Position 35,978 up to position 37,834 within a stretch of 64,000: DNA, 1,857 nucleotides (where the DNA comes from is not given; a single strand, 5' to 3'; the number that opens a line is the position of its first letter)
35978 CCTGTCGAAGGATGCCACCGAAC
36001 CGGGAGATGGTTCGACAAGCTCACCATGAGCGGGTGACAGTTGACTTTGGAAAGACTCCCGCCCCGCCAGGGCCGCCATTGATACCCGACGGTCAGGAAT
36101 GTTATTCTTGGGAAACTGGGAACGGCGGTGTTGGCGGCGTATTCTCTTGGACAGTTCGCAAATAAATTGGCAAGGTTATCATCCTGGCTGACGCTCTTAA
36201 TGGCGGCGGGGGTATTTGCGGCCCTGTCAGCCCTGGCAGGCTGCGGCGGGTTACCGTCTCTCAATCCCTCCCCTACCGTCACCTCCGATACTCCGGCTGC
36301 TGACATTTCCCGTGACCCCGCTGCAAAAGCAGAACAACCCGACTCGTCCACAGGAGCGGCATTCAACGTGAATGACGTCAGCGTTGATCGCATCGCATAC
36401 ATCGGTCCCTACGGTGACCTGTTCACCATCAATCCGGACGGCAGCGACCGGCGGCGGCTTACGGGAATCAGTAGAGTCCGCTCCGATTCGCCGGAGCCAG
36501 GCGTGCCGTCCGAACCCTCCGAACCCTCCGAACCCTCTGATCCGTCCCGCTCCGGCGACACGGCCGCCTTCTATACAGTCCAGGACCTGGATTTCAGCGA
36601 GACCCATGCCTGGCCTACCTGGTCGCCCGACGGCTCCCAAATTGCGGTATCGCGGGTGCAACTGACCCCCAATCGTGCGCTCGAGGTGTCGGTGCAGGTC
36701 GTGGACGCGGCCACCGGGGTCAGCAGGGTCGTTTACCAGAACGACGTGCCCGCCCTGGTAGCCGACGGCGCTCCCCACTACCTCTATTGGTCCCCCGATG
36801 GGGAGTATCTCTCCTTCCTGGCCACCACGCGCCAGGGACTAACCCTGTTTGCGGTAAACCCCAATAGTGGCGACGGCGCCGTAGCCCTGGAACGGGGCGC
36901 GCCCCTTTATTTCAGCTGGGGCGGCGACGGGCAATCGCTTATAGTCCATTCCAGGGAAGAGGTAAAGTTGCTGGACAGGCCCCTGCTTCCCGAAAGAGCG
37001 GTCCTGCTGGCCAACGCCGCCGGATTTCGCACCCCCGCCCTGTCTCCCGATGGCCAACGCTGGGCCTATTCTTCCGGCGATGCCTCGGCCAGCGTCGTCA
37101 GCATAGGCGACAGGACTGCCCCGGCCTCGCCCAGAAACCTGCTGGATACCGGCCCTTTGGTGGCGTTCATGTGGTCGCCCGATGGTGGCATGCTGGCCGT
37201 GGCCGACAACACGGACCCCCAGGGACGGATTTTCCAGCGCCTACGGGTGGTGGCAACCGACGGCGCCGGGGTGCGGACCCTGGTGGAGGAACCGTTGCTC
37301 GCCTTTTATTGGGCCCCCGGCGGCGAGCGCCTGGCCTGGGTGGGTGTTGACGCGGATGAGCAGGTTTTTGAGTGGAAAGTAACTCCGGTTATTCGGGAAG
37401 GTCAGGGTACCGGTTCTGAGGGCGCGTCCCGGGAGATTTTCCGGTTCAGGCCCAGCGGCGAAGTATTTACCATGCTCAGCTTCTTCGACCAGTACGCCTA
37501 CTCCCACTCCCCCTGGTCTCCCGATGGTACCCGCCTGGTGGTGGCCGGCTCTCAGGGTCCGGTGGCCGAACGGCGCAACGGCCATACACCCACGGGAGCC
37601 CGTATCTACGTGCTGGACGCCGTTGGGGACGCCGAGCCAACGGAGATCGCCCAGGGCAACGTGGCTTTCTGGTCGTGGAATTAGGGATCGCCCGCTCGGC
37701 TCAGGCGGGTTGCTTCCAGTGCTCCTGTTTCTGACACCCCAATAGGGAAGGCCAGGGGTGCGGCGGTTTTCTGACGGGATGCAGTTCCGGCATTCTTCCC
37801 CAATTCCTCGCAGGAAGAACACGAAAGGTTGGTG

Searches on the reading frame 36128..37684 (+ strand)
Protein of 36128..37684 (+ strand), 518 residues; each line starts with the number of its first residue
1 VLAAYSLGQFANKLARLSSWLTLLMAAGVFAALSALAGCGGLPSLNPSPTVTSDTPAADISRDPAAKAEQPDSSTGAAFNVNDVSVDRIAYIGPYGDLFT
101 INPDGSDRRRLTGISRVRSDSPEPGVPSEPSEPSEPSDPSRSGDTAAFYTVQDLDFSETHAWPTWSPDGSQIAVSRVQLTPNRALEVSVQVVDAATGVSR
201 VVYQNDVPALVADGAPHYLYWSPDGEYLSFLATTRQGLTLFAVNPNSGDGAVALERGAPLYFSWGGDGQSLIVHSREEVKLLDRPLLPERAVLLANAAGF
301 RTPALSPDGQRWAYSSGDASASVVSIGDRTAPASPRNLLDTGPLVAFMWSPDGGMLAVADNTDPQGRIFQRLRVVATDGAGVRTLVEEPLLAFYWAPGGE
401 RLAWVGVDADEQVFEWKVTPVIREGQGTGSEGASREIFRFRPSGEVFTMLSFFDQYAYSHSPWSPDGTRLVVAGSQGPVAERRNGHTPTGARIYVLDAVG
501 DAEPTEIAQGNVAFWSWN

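Call 54: find_homologous_proteins(query=window:36128-37684:+, max_evalue=1e-50)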
Query window:36128-37684:+ (518 aa): 584 proteins with E <= 1e-50 among 8000 candidates; the best 120 are listed.
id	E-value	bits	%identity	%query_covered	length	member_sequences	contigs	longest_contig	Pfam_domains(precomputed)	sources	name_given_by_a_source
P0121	0.0e+0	1137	99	99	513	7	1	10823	PF25174.2,PF26549.1,PF07676.19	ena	-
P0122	1.3e-295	999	86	100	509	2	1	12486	PF26549.1,PF07676.19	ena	-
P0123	1.2e-250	851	74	99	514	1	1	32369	PF26549.1,PF07676.19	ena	-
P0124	4.2e-241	819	72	100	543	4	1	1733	PF25174.2,PF26549.1,PF07676.19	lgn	-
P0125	5.7e-225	766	69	99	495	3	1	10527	PF23389.2,PF25174.2,PF26549.1,PF07676.19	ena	-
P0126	8.9e-225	765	68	99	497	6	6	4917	PF25174.2,PF26549.1,PF07676.19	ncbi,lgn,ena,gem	-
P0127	2.9e-224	764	68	100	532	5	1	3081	PF26549.1,PF07676.19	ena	-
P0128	1.1e-222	758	67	100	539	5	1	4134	PF26549.1,PF07676.19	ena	-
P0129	1.6e-221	755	67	100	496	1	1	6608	PF26549.1,PF07676.19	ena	-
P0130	2.7e-221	754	68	98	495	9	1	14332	PF26549.1,PF07676.19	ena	-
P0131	2.1e-220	751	71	93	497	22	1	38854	PF26549.1,PF07676.19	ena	-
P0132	1.0e-219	749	66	99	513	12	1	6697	PF26549.1,PF26550.2,PF07676.19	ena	-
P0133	1.2e-219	748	67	99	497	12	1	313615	PF26549.1,PF07676.19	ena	-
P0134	1.9e-219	748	69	95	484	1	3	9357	PF26549.1,PF07676.19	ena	-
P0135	6.8e-218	743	69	93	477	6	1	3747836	PF26549.1,PF07676.19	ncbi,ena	-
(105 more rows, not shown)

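Call 55: find_encoding_contigs(protein=P0121, flank=4000, max_places=3)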
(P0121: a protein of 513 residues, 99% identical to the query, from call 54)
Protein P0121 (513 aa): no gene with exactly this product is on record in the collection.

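Call 56: find_encoding_contigs(protein=P0122, flank=4000, max_places=3)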
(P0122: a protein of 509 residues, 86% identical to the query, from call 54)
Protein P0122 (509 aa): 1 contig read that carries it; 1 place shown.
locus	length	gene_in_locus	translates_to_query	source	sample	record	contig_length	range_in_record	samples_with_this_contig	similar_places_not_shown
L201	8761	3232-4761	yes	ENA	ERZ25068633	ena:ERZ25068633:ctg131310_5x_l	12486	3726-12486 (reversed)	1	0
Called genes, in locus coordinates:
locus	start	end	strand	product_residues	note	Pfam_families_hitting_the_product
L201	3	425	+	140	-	?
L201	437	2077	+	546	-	PF00488:MutS_V, PF01713:Smr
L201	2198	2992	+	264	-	PF12867:DinB_2, PF00590:TP_methylase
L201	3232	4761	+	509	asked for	PF26549:Tricorn_N (faint), PF07676:PD40 (faint)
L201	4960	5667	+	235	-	PF07161:LppX_LprAFG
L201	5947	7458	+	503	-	PF07690:MFS_1, PF00083:Sugar_tr (weak)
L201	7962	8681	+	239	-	PF13489:Methyltransf_23 (weak), PF08241:Methyltransf_11, PF08242:Methyltransf_12 (faint), PF01209:Ubie_methyltran (weak), PF13847:Methyltransf_31 (faint)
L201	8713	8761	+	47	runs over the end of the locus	-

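Call 57: find_encoding_contigs(protein=P0123, flank=4000, max_places=3)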
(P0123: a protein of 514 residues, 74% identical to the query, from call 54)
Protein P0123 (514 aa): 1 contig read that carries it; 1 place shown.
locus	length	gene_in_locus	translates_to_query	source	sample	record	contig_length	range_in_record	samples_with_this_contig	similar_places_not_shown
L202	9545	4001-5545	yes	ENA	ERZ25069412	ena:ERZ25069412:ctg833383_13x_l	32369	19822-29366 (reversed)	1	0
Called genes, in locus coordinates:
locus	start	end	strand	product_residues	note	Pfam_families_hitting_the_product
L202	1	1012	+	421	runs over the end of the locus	PF07690:MFS_1, PF12832:MFS_1_like (faint), PF00083:Sugar_tr (weak), PF07690:MFS_1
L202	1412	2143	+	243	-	PF09619:YscW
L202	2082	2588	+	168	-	PF27154:ORF11_beta (weak)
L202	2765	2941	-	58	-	PF01863:YgjP-like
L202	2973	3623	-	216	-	PF01863:YgjP-like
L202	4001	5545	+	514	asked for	PF26549:Tricorn_N (faint), PF07676:PD40 (faint)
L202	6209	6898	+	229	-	PF07161:LppX_LprAFG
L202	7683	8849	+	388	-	PF07690:MFS_1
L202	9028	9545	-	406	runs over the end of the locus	PF02515:CoA_transf_3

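Call 59: find_encoding_contigs(protein=window:36143-37684:+, flank=4000, max_places=6)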
Protein window:36143-37684:+ (513 aa): no gene with exactly this product is on record in the collection.
